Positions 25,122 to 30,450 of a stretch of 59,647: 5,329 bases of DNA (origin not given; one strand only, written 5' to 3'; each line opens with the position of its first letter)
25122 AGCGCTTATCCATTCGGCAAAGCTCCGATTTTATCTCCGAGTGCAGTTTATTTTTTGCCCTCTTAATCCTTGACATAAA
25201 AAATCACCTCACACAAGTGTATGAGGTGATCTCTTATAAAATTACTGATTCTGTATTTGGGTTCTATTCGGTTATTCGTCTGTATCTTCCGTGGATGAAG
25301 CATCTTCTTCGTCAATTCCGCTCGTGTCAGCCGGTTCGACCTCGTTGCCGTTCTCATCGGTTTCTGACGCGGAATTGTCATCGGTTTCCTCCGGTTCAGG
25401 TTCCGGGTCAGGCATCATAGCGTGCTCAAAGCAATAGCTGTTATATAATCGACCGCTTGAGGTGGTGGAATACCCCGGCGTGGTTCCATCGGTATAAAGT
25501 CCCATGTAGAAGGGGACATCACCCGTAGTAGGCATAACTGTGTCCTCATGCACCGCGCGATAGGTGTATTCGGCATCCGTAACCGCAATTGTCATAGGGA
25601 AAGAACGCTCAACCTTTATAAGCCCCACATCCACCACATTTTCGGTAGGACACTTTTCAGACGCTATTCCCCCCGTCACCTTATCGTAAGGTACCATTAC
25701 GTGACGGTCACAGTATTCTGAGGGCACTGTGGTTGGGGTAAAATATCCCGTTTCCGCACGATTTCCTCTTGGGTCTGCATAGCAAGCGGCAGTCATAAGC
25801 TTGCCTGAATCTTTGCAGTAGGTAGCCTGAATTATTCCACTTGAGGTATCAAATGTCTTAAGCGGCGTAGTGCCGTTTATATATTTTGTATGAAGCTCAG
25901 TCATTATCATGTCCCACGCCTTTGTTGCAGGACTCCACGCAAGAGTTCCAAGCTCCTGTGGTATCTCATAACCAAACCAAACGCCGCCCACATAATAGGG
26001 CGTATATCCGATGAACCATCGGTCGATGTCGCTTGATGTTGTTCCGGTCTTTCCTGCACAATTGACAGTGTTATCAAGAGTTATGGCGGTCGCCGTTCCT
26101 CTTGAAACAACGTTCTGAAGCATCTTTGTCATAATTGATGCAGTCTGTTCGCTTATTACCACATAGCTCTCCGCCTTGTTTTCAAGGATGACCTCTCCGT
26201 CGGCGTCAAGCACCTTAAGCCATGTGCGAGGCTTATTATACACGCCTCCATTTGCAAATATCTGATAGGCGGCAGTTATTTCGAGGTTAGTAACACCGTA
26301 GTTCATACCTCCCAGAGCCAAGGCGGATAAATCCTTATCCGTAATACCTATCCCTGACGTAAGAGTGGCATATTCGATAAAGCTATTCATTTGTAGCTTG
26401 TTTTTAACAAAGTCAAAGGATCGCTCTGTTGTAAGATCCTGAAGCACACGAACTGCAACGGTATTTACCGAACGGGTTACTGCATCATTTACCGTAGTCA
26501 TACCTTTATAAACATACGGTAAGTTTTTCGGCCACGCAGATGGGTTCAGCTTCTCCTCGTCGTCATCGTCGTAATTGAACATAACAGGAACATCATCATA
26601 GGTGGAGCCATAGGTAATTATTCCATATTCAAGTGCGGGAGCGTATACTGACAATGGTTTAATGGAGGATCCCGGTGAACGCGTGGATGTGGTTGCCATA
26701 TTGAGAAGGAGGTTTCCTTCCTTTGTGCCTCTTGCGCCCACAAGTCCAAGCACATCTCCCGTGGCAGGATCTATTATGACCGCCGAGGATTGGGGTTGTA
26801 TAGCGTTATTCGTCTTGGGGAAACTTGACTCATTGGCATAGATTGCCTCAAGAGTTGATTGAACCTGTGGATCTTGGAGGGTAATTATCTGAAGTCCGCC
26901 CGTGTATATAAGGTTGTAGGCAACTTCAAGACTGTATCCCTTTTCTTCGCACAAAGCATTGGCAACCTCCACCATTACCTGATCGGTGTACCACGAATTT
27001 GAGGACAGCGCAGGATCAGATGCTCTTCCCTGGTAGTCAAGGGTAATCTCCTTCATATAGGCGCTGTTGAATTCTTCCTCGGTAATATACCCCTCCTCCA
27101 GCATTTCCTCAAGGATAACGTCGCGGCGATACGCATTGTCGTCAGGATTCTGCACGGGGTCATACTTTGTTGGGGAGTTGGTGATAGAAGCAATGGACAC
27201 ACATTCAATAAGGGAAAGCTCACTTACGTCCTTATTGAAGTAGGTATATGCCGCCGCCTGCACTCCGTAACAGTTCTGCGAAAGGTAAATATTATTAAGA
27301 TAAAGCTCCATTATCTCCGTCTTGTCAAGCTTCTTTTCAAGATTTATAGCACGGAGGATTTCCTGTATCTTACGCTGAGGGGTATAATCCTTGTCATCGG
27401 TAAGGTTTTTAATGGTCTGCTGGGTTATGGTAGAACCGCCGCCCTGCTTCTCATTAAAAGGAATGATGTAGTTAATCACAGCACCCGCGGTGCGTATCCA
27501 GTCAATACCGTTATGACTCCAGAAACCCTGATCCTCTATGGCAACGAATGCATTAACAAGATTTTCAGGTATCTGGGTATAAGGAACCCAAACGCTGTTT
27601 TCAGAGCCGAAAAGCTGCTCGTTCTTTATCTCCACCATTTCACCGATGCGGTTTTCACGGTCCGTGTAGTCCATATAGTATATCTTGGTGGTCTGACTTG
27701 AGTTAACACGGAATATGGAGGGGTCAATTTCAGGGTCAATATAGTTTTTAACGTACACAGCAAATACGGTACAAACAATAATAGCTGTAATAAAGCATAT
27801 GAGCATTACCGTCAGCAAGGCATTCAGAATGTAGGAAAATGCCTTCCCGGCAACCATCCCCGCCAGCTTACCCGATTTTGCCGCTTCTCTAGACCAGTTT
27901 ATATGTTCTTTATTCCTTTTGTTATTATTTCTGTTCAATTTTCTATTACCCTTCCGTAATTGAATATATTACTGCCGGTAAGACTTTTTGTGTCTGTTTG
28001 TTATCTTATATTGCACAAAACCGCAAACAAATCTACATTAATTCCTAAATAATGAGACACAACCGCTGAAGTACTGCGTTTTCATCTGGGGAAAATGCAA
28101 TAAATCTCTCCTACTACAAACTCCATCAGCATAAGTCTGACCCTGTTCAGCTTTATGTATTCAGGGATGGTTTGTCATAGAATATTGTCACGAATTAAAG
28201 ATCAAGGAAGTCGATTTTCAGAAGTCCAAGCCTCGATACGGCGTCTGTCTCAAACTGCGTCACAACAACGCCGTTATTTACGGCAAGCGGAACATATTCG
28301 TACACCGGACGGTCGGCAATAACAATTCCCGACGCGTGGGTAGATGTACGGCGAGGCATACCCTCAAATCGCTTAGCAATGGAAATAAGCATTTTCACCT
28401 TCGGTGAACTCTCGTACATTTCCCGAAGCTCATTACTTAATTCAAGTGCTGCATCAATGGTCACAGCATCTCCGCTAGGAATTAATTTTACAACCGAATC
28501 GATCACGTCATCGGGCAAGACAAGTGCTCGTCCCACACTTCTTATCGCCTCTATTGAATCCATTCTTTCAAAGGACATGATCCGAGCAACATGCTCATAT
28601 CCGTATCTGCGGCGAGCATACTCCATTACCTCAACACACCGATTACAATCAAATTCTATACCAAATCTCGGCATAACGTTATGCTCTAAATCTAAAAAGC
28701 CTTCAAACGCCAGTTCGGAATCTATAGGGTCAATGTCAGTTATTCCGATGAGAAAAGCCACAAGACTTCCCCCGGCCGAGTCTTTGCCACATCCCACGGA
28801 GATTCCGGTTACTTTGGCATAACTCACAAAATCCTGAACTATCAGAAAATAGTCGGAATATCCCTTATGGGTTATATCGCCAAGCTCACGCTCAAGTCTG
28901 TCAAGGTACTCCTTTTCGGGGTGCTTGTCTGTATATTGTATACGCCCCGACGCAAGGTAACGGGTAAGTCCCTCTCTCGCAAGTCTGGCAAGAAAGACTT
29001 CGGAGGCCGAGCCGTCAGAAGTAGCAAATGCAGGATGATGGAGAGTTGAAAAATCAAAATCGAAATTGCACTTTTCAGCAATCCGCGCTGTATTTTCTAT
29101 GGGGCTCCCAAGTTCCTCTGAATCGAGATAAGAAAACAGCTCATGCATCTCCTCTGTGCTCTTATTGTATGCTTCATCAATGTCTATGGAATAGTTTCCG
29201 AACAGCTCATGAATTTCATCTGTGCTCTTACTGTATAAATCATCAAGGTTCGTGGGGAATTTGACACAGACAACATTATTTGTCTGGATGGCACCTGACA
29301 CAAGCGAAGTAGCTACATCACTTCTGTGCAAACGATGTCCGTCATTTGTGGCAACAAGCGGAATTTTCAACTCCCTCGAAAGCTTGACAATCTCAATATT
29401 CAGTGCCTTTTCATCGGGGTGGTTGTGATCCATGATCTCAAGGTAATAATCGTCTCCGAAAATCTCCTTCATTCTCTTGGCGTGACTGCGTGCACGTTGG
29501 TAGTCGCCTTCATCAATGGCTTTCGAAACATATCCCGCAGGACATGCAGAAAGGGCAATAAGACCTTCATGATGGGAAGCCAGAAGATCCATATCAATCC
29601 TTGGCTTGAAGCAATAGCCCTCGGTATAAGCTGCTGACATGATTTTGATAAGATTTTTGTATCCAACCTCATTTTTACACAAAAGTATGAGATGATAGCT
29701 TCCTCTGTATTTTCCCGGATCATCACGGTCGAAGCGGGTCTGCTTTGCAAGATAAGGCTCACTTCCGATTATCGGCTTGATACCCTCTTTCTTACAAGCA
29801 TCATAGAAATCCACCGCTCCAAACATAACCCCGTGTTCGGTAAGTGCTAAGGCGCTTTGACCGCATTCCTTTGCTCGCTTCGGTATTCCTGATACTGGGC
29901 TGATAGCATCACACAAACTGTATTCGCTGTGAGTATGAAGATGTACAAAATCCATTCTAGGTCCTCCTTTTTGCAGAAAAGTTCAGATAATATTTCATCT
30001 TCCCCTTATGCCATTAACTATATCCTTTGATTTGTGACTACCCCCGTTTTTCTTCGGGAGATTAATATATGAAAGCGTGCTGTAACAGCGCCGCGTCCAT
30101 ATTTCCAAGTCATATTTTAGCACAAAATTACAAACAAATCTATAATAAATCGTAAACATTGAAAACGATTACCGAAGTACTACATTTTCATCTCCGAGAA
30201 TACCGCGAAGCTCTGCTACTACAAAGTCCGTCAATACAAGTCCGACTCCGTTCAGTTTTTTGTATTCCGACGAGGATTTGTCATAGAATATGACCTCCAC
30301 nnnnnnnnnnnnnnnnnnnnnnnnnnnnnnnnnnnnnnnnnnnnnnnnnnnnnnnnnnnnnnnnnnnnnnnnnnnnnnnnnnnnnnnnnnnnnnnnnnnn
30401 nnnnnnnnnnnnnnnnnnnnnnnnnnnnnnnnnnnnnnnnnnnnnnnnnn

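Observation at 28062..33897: Tandem dnaE duplicate cut down to a PHP-palm-thumb fragment: frame kept open, polymerase aspartates lost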

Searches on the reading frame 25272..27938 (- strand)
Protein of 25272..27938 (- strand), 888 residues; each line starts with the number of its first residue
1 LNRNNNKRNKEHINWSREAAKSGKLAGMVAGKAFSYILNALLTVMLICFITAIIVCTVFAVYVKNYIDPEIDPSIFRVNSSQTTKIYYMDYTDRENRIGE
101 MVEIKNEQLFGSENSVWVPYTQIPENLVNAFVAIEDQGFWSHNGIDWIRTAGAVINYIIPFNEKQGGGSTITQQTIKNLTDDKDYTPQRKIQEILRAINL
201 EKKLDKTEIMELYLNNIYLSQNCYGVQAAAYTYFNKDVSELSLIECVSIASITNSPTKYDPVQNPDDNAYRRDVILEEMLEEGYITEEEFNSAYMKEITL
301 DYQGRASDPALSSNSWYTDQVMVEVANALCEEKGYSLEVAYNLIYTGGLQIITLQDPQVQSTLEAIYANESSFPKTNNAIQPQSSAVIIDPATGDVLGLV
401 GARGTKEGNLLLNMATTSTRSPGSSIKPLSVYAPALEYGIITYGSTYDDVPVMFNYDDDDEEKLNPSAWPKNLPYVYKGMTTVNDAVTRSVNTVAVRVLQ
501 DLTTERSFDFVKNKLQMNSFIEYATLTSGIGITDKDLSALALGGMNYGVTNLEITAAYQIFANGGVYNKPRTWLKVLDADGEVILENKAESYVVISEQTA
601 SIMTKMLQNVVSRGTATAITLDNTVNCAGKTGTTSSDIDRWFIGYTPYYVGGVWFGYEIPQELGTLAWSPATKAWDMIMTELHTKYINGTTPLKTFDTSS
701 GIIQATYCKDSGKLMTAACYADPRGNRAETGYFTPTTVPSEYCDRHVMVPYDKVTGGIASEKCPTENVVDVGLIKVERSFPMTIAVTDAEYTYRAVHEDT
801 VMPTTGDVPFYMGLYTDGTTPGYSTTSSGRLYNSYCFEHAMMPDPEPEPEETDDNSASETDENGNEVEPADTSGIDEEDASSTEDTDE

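Call 54: search_protein_families(library=pfam, proteins=[window:25272-27938:-], max_evalue=0.00001)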
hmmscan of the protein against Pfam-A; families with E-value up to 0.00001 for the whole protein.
window:25272-27938:- (888 aa): 2 families
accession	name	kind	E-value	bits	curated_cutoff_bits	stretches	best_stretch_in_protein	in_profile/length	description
PF00912.28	Transgly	-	5.2e-58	195.8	27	1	112-279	11-177/178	Transglycosylase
PF00905.27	Transpeptidase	-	1.4e-31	110.3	22.1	1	385-653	2-271/299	Penicillin binding protein transpeptidase domain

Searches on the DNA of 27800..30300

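Call 60: search_rna_families(source=window, start=27800, end=30300, threshold=evalue, max_evalue=1)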
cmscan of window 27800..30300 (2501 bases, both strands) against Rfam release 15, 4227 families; matches with E-value up to 1: 1.
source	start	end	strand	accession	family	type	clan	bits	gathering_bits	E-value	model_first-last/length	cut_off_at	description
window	28716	28747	+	RF03725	mir-7094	Gene; miRNA;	-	19.7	90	0.84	14-45/60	no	mir-7094 microRNA precursor family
